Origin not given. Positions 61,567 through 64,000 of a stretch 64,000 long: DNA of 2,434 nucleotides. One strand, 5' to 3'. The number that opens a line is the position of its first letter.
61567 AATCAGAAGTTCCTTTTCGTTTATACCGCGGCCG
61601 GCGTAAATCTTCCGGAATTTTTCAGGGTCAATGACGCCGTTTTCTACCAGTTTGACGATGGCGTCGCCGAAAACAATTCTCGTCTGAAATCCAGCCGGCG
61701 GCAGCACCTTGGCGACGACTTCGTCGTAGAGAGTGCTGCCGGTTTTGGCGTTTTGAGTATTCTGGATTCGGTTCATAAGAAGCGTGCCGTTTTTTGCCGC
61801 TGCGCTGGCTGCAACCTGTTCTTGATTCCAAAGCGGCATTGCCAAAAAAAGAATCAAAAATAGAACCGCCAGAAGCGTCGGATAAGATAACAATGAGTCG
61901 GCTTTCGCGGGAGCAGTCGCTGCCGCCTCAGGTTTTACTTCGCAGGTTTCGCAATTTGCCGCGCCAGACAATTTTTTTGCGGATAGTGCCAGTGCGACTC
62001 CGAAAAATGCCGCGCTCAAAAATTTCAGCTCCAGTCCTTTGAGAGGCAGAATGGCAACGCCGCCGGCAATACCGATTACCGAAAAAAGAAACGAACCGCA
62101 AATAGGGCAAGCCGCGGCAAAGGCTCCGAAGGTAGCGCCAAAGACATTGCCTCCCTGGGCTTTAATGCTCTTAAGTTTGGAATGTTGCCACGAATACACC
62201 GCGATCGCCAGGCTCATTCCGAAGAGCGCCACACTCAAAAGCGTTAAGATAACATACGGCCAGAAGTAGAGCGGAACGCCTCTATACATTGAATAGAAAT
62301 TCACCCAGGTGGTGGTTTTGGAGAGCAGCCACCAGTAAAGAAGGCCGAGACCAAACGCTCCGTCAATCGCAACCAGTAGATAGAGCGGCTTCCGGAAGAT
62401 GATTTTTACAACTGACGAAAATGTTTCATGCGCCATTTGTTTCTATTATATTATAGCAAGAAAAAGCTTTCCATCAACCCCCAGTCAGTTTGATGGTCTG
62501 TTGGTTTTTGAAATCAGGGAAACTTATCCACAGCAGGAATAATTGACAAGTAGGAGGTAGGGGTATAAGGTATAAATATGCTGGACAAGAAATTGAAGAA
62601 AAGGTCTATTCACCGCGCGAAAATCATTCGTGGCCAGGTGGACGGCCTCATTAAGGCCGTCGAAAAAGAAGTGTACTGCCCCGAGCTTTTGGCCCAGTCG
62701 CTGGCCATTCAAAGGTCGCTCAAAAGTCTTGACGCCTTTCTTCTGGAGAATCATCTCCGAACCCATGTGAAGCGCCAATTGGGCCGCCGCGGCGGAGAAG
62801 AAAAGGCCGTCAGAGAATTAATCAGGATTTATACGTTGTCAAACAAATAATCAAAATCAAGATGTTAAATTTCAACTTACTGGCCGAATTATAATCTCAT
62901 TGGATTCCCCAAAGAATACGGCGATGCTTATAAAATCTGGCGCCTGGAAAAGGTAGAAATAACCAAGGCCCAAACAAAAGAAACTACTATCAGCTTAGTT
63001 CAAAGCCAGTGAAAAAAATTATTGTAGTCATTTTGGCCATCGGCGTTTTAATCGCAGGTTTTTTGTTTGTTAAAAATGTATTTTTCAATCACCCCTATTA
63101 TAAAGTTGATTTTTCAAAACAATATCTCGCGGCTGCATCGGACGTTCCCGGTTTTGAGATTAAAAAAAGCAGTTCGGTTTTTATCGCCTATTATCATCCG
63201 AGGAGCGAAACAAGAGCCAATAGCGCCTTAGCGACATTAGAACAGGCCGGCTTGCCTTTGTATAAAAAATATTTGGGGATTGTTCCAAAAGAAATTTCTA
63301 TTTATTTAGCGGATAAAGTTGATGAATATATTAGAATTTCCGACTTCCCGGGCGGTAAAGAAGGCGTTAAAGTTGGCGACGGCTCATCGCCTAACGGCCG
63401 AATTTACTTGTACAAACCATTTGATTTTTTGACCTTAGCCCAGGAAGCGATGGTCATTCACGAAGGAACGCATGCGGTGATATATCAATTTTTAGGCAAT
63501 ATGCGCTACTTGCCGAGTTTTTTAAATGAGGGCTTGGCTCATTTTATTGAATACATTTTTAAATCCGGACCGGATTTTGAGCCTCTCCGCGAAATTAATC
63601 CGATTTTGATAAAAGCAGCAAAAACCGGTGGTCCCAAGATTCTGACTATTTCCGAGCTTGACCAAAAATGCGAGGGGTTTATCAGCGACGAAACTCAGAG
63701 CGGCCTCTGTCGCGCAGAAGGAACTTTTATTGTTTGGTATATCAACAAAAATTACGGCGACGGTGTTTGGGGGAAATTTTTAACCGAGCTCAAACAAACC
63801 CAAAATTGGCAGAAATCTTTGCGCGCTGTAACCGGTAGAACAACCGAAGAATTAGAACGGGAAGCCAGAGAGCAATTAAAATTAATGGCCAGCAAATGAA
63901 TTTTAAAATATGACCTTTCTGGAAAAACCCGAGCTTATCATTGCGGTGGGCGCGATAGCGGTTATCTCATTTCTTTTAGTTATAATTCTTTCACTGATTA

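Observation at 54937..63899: Copper / thiol-redox extracytoplasmic island under a CsoR-type repressor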

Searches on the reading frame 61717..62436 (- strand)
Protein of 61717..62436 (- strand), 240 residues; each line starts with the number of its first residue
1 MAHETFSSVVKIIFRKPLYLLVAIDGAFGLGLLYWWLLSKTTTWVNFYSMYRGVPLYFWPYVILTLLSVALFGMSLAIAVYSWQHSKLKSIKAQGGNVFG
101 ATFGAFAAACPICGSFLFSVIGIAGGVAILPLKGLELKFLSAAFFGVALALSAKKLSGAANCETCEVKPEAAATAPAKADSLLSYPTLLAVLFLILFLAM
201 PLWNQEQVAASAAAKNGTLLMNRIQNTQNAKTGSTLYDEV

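Call 64: search_protein_families(library=pfam, proteins=[window:61717-62436:-], max_evalue=10)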
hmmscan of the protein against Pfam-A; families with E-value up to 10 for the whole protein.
window:61717-62436:- (240 aa): 2 families
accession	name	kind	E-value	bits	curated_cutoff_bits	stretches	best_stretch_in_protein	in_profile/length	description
PF07811.17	TadE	-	0.53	10.9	22.9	1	186-213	12-39/43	TadE-like protein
PF19942.4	DUF6404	-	7.2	7.5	27.6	1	55-109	41-98/115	Family of unknown function (DUF6404)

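Call 65: find_homologous_proteins(query=window:61717-62436:-, max_evalue=0.001)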
Query window:61717-62436:- (240 aa): 25 proteins with E <= 0.001 among 7453 candidates.
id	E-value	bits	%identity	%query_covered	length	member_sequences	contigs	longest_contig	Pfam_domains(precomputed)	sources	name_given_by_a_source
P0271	9.0e-71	256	72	70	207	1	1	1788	-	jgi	-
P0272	1.1e-56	210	52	88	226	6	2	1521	-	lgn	-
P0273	2.3e-29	121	37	86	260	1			-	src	-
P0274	6.1e-29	119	40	68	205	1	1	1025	-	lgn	-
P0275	1.8e-28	118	43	62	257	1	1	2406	-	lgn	-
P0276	3.2e-28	117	42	65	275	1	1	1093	-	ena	-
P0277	4.5e-28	116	43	60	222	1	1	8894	-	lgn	-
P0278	5.2e-28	116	41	65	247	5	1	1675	-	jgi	-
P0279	1.8e-27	114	39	88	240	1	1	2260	-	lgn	-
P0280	1.9e-27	114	33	92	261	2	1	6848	-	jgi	jgi:hypothetical protein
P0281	4.3e-27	113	37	68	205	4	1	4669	-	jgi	-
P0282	7.6e-26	109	38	69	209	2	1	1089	-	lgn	-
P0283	4.8e-25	106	32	90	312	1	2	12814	-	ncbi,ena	-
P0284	7.7e-25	106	36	78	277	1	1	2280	-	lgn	-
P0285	9.6e-24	102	38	61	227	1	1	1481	-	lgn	-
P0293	2.5e-20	91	35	74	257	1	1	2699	-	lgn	-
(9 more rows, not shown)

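Call 71: predict_structure(alignment_id=A3)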
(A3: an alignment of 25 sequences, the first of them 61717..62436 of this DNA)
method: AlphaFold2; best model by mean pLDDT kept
length: 240 residues; sequences in the alignment: 25
mean_pLDDT: 64.9   pTM: 0.37
mean pLDDT of the five models: 64.9, 63.4, 60.0, 59.5, 59.2
residues with pLDDT >= 90: 0; 70-90: 95; 50-70: 123; < 50: 22
segments of 3 or more residues with pLDDT < 50: 94-96, 170-183
pLDDT, mean of each block of 10 residues (from residue 1): 66 78 75 72 59 62 74 71 61 52 57 60 54 58 69 70 55 45 58 74 64 71 80 73
secondary structure, 60 per line:
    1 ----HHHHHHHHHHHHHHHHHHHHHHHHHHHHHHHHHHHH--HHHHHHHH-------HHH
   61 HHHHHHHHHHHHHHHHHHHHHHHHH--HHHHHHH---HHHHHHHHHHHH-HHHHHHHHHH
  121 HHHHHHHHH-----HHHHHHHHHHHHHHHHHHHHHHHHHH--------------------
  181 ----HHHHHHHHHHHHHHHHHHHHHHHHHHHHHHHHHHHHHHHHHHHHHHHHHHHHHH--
elements in order: H5-40 H43-50 H58-85 H88-94 H98-109 H111-129 H135-160 H185-238

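Call 87: search_protein_families(library=pfam, proteins=[P0276, P0278, P0283, P0284, P0293], max_evalue=1)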
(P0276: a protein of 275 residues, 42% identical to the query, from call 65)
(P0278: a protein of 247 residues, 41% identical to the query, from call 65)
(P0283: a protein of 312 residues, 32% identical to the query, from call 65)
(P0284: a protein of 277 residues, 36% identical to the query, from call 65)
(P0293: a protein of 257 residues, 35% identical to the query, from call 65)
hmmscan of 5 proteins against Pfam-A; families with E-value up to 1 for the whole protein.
P0276 (275 aa): 4 families
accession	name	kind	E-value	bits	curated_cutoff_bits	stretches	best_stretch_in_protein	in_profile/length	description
PF24292.1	DUF7479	-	0.017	15.7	27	0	21-38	27-44/60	Domain of unknown function (DUF7479)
PF23447.1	DUF7128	-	0.017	15.5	25.7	1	13-49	1-37/44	Domain of unknown function (DUF7128)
PF13878.12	zf-C2H2_3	-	0.038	14.2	27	1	18-35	8-24/40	zinc-finger of acetyl-transferase ESCO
PF23451.1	Zn_ribbon_PaaD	-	0.26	11.4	27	0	191-199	15-23/53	PaaD zinc beta ribbon domain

P0278 (247 aa): 4 families
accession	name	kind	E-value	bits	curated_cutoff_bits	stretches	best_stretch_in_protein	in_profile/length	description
PF24292.1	DUF7479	-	0.0091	16.5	27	0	10-29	28-47/60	Domain of unknown function (DUF7479)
PF13878.12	zf-C2H2_3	-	0.019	15.2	27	1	10-24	12-25/40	zinc-finger of acetyl-transferase ESCO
PF23447.1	DUF7128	-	0.032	14.6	25.7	1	1-37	1-37/44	Domain of unknown function (DUF7128)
PF09723.15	Zn_ribbon_8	-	0.052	14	34.4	0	162-171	26-36/41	Zinc ribbon domain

P0283 (312 aa): 5 families
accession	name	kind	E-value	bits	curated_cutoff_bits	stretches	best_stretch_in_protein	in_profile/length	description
PF24292.1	DUF7479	-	0.031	14.8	27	0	2-18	31-47/60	Domain of unknown function (DUF7479)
PF15013.11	CCSMST1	-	0.041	14.4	26.1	0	48-93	17-59/74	CCSMST1 family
PF14986.11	DUF4514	-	0.13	12.9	27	1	184-202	32-50/60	Domain of unknown function (DUF4514)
PF13664.11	DUF4149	-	0.16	12.6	24.6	1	223-257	63-97/102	Domain of unknown function (DUF4149)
PF10725.14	DUF2517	-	0.16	12.2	25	0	183-201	15-33/61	Protein of unknown function (DUF2517)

P0284 (277 aa): 4 families
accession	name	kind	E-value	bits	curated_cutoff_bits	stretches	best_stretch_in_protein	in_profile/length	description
PF23447.1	DUF7128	-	0.0038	17.5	25.7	1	2-36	3-37/44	Domain of unknown function (DUF7128)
PF13465.12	zf-H2C2_2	-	0.024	15.4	40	1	6-22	10-25/26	Zinc-finger double domain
PF08792.16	A2L_zn_ribbon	-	0.32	11.2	22.9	1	8-19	18-29/33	A2L zinc ribbon domain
PF10725.14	DUF2517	-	0.34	11.2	25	0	191-208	15-32/61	Protein of unknown function (DUF2517)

P0293 (257 aa): 4 families
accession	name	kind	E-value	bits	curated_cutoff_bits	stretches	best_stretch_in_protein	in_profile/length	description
PF15013.11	CCSMST1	-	0.0096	16.5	26.1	1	59-99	23-61/74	CCSMST1 family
PF13878.12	zf-C2H2_3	-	0.029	14.6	27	1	9-23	10-24/40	zinc-finger of acetyl-transferase ESCO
PF24292.1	DUF7479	-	0.044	14.3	27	1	12-29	30-47/60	Domain of unknown function (DUF7479)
PF23447.1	DUF7128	-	0.079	13.3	25.7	1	1-37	1-37/44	Domain of unknown function (DUF7128)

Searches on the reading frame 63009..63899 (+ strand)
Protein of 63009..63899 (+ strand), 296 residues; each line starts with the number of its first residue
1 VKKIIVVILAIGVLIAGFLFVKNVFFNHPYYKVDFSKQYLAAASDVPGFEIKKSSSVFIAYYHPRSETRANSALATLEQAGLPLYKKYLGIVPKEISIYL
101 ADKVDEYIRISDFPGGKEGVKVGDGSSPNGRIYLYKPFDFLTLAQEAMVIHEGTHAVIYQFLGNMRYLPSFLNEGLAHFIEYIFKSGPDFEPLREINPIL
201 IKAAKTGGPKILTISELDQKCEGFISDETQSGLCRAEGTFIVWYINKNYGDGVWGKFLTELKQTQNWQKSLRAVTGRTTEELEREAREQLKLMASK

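Call 4: search_protein_families(library=pfam, proteins=[window:63009-63899:+], max_evalue=0.01)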
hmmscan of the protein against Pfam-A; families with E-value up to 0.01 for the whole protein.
window:63009-63899:+ (296 aa): 1 family
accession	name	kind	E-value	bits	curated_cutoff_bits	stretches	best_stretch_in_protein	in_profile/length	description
PF13485.12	Peptidase_MA_2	-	4e-06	27.2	32.4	1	147-290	68-199/201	Peptidase MA superfamily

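Call 49: find_encoding_contigs(protein=window:63009-63899:+, flank=10000, max_places=3)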
Protein window:63009-63899:+ (296 aa): 1 contig read that carries it; 1 place shown.
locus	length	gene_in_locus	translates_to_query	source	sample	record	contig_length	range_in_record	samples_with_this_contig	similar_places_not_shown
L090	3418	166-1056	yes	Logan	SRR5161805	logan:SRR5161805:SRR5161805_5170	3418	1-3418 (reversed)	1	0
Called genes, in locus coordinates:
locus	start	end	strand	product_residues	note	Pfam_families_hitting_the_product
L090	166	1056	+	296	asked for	PF13485:Peptidase_MA_2 (weak)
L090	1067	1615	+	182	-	-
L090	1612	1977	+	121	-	PF05656:DUF805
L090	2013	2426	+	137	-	-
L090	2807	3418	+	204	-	?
